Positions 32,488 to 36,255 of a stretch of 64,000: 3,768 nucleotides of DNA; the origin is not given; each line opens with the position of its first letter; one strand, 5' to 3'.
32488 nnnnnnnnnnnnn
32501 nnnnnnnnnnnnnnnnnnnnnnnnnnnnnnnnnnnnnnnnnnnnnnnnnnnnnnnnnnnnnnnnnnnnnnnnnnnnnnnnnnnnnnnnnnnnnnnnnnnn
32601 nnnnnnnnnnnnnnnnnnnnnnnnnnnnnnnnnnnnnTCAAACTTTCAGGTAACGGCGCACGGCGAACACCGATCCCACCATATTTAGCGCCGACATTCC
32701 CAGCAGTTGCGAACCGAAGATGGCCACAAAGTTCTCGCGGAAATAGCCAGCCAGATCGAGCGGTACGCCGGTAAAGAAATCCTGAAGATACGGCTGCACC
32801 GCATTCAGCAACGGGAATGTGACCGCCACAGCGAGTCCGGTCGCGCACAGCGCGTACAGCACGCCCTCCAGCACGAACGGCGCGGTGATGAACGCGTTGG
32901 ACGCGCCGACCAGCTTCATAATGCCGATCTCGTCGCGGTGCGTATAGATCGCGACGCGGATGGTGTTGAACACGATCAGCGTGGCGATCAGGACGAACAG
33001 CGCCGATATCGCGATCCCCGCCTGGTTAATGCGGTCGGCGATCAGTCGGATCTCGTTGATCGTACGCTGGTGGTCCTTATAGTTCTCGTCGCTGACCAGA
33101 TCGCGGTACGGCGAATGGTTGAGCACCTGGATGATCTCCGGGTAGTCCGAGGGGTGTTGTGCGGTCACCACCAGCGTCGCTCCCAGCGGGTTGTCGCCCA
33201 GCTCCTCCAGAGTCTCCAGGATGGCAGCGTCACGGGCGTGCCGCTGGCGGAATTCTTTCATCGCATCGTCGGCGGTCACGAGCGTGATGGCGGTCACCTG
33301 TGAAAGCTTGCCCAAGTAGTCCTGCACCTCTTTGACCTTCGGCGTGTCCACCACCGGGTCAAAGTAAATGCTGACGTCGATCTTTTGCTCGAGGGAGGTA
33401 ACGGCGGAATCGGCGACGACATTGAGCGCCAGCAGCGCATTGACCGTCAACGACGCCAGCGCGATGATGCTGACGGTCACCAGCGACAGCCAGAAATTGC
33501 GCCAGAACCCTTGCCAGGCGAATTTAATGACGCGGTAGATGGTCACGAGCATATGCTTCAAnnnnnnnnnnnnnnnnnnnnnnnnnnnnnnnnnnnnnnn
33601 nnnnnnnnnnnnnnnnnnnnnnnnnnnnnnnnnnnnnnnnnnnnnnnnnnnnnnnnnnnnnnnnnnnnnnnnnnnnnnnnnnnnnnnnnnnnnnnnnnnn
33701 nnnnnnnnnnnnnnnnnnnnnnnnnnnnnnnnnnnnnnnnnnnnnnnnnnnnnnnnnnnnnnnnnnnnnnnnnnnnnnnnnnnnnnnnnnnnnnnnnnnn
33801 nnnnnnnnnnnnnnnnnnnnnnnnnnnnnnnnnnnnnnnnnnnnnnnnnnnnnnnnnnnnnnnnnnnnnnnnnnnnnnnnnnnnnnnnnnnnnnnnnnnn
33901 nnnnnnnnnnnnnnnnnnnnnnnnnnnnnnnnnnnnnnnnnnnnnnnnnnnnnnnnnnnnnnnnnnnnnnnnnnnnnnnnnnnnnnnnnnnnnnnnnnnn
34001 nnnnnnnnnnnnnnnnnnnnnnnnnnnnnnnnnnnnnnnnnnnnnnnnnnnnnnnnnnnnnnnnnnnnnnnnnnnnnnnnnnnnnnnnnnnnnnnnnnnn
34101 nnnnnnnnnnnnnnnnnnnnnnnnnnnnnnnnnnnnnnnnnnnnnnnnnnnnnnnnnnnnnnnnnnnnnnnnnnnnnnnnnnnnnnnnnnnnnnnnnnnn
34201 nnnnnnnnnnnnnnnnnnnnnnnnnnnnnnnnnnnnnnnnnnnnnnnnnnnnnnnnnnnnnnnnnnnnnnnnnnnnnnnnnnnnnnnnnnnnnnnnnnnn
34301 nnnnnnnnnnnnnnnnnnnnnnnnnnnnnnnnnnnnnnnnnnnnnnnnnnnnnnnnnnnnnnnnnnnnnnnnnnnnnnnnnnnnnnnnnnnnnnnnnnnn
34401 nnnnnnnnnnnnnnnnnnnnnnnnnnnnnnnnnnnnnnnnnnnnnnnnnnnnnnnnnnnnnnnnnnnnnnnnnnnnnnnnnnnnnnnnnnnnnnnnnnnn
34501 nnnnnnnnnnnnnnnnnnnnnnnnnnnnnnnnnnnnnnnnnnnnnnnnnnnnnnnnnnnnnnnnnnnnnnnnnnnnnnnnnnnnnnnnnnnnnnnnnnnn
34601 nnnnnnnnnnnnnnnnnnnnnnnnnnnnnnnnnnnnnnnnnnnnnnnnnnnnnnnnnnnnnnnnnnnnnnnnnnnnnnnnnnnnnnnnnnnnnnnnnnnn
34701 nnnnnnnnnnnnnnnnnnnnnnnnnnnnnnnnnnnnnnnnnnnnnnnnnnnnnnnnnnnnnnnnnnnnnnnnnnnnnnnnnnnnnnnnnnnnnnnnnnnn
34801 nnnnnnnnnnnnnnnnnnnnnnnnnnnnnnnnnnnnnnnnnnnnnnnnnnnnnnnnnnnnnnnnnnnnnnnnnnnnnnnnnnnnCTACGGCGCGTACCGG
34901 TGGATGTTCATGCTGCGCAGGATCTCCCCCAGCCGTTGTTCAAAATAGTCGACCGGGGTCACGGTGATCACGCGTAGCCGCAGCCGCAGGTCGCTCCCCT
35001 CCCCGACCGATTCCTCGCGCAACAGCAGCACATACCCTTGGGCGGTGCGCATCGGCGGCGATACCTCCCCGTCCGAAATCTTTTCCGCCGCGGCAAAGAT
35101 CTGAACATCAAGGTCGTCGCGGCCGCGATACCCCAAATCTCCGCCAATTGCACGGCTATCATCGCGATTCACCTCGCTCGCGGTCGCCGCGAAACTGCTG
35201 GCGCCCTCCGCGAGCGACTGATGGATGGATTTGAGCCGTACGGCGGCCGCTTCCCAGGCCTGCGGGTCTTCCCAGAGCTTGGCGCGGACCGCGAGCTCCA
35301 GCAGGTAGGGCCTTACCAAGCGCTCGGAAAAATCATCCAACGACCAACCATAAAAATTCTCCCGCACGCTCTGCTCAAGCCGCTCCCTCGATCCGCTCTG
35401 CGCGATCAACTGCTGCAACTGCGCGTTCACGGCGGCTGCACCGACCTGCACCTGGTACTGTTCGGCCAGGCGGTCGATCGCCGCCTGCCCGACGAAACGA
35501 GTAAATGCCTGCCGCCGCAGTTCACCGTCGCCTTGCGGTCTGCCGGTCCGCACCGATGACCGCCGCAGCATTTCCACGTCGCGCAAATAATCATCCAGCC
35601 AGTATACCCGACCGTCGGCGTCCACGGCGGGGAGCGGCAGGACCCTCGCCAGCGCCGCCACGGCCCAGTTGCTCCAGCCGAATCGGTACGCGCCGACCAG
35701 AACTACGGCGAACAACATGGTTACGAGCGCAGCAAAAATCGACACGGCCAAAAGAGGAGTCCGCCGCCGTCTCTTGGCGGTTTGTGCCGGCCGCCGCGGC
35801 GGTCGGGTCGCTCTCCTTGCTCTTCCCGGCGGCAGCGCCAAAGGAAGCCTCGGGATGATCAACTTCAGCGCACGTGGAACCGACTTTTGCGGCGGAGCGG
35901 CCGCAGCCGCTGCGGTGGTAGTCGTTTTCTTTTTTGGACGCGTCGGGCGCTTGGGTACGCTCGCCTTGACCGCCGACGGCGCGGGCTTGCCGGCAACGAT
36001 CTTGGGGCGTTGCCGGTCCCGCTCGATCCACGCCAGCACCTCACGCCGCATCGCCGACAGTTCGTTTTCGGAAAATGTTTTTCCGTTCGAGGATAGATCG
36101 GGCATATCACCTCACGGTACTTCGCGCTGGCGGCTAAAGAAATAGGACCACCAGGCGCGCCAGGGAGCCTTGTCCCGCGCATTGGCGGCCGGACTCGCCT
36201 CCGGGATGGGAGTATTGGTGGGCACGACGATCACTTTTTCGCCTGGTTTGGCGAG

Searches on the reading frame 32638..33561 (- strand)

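Call 75: search_protein_families(library=pfam, proteins=[window:32638-33561:-], max_evalue=0.001)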
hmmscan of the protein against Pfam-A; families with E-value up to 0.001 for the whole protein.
window:32638-33561:- (307 aa): 2 families
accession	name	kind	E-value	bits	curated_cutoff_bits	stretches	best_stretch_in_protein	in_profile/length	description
PF02687.27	FtsX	-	5.7e-14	52.6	25.5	1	184-306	2-117/120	FtsX-like permease C-terminal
PF18075.7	FtsX_ECD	-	1.1e-11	45.6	23.5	1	62-149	2-89/96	FtsX extracellular domain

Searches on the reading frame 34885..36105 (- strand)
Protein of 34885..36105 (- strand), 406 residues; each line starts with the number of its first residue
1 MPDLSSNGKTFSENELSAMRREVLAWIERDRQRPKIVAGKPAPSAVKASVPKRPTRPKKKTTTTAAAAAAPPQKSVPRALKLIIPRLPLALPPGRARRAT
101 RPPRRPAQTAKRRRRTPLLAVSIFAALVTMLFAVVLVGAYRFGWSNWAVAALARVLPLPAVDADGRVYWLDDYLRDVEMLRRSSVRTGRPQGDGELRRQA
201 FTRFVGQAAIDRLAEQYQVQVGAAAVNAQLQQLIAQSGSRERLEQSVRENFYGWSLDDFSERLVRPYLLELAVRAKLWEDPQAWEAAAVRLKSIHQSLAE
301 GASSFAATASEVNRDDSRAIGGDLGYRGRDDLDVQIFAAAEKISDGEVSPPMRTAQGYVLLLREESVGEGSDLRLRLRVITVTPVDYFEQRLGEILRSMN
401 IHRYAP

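Call 75: search_protein_families(library=pfam, proteins=[window:34885-36105:-], max_evalue=0.001)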
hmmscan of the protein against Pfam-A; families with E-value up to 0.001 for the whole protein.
window:34885-36105:- (406 aa): 2 families
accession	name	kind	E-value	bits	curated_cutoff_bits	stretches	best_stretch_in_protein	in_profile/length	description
PF00639.27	Rotamase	-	1.7e-10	42.2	21.7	1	284-363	15-95/97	PPIC-type PPIASE domain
PF13616.12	Rotamase_3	-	9.4e-05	23.4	22.5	1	286-359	35-108/116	PPIC-type PPIASE domain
